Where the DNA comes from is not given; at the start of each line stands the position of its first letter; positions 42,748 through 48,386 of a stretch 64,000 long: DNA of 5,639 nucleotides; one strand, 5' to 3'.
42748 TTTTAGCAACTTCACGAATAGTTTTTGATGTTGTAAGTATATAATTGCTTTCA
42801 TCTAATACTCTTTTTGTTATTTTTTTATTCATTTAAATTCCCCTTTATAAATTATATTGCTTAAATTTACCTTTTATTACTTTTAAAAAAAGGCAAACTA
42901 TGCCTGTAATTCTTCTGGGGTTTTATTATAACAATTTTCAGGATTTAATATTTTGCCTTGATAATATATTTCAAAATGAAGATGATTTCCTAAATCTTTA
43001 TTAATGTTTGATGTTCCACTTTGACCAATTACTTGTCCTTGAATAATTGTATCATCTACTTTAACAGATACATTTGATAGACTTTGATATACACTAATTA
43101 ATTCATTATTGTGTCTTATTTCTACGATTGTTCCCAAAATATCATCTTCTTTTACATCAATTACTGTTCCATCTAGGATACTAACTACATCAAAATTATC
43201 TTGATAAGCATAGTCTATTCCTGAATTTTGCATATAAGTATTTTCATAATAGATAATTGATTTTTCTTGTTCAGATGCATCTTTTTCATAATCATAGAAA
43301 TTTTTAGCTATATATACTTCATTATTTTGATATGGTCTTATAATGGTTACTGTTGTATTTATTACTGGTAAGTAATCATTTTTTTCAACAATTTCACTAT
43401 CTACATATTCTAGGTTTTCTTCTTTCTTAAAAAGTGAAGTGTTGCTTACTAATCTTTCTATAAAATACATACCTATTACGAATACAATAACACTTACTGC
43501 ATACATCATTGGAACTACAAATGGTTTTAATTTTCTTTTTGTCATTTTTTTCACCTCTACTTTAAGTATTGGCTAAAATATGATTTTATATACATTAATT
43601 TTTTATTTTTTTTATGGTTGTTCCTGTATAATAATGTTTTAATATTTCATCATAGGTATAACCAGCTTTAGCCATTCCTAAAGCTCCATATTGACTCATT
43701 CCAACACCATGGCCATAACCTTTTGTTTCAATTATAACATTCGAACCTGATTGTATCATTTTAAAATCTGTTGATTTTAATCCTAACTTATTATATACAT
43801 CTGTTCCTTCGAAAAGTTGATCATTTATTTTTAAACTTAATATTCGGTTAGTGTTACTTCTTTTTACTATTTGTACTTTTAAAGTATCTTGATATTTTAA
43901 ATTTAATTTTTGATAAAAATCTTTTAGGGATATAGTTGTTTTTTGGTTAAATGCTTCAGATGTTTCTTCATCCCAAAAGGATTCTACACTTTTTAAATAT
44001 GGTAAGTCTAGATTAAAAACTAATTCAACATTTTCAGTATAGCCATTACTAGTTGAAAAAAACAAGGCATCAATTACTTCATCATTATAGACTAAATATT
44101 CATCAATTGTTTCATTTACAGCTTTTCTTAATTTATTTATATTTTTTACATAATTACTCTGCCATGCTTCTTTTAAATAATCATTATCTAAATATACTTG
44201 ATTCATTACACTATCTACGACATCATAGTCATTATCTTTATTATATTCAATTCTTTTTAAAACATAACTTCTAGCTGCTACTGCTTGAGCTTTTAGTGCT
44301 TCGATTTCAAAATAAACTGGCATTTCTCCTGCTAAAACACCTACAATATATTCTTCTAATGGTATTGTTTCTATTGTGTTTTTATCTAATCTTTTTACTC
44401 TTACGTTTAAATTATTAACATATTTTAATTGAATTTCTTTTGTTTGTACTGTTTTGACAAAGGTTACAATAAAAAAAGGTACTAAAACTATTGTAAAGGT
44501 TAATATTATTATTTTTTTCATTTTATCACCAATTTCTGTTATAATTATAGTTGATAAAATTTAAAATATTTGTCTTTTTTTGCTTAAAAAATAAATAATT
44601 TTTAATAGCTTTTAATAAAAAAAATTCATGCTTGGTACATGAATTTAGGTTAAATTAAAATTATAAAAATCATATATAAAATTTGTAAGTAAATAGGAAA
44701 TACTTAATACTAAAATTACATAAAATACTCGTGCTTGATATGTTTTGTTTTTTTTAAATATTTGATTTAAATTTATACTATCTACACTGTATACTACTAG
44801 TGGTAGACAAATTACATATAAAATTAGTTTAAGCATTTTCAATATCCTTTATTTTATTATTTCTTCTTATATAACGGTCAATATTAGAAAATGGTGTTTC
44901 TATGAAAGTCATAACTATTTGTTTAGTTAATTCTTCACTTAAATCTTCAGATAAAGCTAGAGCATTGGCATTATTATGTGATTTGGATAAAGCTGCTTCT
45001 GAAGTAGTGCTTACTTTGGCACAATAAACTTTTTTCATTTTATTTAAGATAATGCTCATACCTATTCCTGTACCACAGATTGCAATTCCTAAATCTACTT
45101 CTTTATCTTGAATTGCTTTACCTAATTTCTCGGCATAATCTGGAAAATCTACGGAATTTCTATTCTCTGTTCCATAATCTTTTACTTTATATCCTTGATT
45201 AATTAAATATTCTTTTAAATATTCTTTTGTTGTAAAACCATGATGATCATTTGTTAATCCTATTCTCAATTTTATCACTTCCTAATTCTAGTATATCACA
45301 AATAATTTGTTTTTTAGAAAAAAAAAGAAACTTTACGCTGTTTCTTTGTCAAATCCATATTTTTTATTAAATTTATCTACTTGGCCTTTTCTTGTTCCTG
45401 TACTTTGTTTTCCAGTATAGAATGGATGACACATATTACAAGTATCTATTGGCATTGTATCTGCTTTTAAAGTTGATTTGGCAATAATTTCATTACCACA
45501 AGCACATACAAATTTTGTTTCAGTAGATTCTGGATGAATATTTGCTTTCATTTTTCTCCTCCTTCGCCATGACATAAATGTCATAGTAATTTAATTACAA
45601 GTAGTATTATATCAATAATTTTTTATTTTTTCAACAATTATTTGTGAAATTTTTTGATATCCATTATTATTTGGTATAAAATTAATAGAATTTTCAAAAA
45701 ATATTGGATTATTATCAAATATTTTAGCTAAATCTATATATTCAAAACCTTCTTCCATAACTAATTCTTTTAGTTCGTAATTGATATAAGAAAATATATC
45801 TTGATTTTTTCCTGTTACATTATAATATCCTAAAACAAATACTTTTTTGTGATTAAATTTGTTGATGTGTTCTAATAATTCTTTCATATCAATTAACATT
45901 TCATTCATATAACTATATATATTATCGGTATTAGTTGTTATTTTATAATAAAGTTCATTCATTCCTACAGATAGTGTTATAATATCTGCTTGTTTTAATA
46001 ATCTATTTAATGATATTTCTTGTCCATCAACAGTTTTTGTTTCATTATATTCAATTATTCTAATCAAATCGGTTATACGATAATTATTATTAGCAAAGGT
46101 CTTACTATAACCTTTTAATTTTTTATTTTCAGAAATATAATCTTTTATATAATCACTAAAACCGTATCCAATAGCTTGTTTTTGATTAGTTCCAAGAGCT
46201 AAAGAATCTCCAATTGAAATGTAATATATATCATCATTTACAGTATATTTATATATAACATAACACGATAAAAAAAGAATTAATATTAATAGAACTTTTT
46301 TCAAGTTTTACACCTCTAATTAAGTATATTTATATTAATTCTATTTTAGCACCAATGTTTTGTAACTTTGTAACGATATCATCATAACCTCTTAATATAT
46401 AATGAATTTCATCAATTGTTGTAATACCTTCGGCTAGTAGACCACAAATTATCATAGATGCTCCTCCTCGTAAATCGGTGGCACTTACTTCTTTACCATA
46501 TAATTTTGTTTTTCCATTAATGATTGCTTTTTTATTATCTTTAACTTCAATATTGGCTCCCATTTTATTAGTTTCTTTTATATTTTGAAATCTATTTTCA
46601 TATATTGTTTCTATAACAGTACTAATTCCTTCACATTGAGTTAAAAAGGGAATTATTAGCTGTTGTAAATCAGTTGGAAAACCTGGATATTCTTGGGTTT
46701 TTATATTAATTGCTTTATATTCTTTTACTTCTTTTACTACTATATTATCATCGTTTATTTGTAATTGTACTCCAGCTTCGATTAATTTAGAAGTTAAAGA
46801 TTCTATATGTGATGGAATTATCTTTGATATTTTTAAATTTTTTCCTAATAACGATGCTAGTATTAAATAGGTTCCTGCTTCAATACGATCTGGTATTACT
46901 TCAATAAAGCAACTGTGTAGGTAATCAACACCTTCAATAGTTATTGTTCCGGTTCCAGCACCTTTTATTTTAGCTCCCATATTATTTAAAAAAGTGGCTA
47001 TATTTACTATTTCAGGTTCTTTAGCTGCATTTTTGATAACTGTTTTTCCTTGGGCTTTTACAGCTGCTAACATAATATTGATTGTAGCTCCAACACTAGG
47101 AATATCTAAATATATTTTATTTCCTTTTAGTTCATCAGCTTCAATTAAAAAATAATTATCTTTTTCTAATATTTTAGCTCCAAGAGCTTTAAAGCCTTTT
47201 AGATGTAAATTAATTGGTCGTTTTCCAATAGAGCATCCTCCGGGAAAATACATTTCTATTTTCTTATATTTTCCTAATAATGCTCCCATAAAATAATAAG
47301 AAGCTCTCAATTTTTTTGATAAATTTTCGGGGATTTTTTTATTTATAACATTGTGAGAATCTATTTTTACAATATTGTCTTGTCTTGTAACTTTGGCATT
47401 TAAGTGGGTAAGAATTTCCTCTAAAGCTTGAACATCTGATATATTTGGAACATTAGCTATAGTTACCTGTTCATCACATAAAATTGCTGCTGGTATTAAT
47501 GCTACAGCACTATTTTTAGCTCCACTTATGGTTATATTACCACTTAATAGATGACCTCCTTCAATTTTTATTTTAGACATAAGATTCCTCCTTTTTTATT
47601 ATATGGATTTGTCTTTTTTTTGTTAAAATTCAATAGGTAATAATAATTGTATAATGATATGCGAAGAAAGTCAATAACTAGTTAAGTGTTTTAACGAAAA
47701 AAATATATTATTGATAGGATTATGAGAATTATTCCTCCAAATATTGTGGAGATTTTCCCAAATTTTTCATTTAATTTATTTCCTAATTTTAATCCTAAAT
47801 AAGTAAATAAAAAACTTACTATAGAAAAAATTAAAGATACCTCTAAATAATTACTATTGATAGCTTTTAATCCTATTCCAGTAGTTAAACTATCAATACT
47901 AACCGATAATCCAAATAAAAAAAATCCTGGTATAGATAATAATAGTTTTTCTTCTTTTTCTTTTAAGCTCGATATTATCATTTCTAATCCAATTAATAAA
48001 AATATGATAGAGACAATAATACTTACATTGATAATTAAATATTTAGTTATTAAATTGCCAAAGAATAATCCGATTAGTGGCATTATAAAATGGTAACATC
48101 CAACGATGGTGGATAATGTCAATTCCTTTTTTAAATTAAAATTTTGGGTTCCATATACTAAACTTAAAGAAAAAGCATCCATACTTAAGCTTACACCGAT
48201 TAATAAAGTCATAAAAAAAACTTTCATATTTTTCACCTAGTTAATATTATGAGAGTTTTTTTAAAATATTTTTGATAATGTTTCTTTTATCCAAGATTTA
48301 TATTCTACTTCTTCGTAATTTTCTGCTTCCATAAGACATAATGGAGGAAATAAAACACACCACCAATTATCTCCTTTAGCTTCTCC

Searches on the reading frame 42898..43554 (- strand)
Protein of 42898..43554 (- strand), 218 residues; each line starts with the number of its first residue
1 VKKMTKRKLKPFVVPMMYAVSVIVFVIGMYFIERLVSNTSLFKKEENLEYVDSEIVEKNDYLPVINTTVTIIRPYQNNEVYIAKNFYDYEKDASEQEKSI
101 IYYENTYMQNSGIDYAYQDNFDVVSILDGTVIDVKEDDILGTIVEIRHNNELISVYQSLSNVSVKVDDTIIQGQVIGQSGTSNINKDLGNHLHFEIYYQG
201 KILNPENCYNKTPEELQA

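Call 50: search_protein_families(library=ncbifam, proteins=[window:42898-43554:-], max_evalue=0.00001)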
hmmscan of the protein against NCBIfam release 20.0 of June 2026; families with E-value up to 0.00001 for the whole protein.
window:42898-43554:- (218 aa): 10 families
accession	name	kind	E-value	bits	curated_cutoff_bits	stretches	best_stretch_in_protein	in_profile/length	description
NF053738.1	S2SprSpoIIQBc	equivalog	1.4e-48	165.6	250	1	10-216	21-230/232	stage II sporulation protein SpoIIQ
NF052529.1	PG_M23_Pgp6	exception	1.2e-13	50.6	600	1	35-209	257-432/452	peptidoglycan metallopeptidase Pgp6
NF052530.1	Heli_ShapePgp3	exception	7.1e-12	45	300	1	100-206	157-261/270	peptidoglycan metallopeptidase Pgp3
NF008652.0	PRK11649.1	equivalog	9.2e-12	44.4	341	1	111-206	314-407/439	murein DD-endopeptidase MepM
NF053825.1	PdgNdpepShyA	equivalog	3e-10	39.4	700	1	110-205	296-389/425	peptidoglycan DD-endopeptidase ShyA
NF053824.1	PdgNdpepShyC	equivalog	2.9e-08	33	700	1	111-205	297-389/429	peptidoglycan DD-endopeptidase ShyC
NF040883.1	amid_act_ActS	equivalog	1e-06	28.2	375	1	98-206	124-230/242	amidase activator ActS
NF008123.1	PRK10871.1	equivalog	1.2e-06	28.2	311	1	103-205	258-358/365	murein hydrolase activator NlpD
NF047755.1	LIC_10271_M23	exception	2.7e-06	27.3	180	1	102-206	109-206/207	LIC_10271 family cell wall hydrolase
NF041208.1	celldiv_DipM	equivalog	4.3e-06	26.2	740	1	110-206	319-414/419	cell division endopeptidase DipM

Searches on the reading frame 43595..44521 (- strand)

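Call 50: search_protein_families(library=ncbifam, proteins=[window:43595-44521:-], max_evalue=0.00001)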
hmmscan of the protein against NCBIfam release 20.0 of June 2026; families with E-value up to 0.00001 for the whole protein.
window:43595-44521:- (308 aa): 2 families
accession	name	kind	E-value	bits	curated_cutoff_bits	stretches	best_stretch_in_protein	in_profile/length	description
TIGR02870.1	spore_II_D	equivalog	9.5e-97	324.1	234.75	1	25-306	44-338/338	stage II sporulation protein D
TIGR02669.1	SpoIID_LytB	domain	4.7e-68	230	83.3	1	49-305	2-270/270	SpoIID/LytB domain-containing protein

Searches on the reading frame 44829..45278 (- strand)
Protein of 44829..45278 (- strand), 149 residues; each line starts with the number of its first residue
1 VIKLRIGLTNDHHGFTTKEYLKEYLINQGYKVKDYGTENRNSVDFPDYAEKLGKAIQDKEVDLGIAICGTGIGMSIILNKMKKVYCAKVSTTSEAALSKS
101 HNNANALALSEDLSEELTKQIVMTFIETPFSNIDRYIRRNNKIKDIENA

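Call 50: search_protein_families(library=ncbifam, proteins=[window:44829-45278:-], max_evalue=0.00001)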
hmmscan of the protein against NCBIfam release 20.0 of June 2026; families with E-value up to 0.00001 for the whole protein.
window:44829-45278:- (149 aa): 12 families
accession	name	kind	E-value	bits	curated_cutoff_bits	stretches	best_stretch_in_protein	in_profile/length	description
NF004051.0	PRK05571.1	subfamily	2.8e-40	137.5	135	1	5-147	3-146/149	ribose-5-phosphate isomerase B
TIGR00689.1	rpiB_lacA_lacB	subfamily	4.1e-37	127.3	88.3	1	8-148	3-144/145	RpiB/LacA/LacB family sugar-phosphate isomerase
TIGR01120.1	rpiB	equivalog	6.1e-34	117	138.65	1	6-147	2-143/143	ribose 5-phosphate isomerase B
TIGR02133.1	RPI_actino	equivalog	3.4e-26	91.9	168.2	1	4-148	1-147/148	ribose-5-phosphate isomerase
NF006381.0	PRK08622.1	equivalog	2.6e-25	89.2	234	1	5-147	2-145/171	galactose-6-phosphate isomerase subunit LacB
TIGR01119.1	lacB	equivalog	1.3e-20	73.8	312.55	1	5-147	2-145/171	galactose-6-phosphate isomerase subunit LacB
NF006380.0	PRK08621.1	equivalog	1.4e-20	74.1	164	1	7-133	4-129/142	galactose-6-phosphate isomerase subunit LacA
NF009258.0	PRK12615.1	equivalog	8.9e-19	68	325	1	5-147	2-145/171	galactose-6-phosphate isomerase subunit LacB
NF009257.0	PRK12613.1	equivalog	1.4e-18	67.4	243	1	6-138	3-133/141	galactose-6-phosphate isomerase subunit LacA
TIGR01118.1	lacA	equivalog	1.5e-16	60.8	181.1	1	8-137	5-133/141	galactose-6-phosphate isomerase subunit LacA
NF051858.1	EryPhIsonDerIRhiz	equivalog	3.1e-15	56.5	240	1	5-141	2-141/150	D-erythrulose-4-phosphate isomerase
NF006753.0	PRK09273.1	equivalog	1.7e-08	34.1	137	1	19-110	20-113/211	hypothetical protein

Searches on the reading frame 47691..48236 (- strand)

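Call 3: search_protein_families(library=pfam, proteins=[window:47691-48236:-], max_evalue=0.01)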
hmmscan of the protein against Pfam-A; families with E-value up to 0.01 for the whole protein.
window:47691-48236:- (181 aa): 1 family
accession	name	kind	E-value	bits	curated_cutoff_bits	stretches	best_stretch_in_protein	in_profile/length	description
PF02659.21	Mntp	-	6.1e-30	104.5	24.4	1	33-176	2-149/152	Putative manganese efflux pump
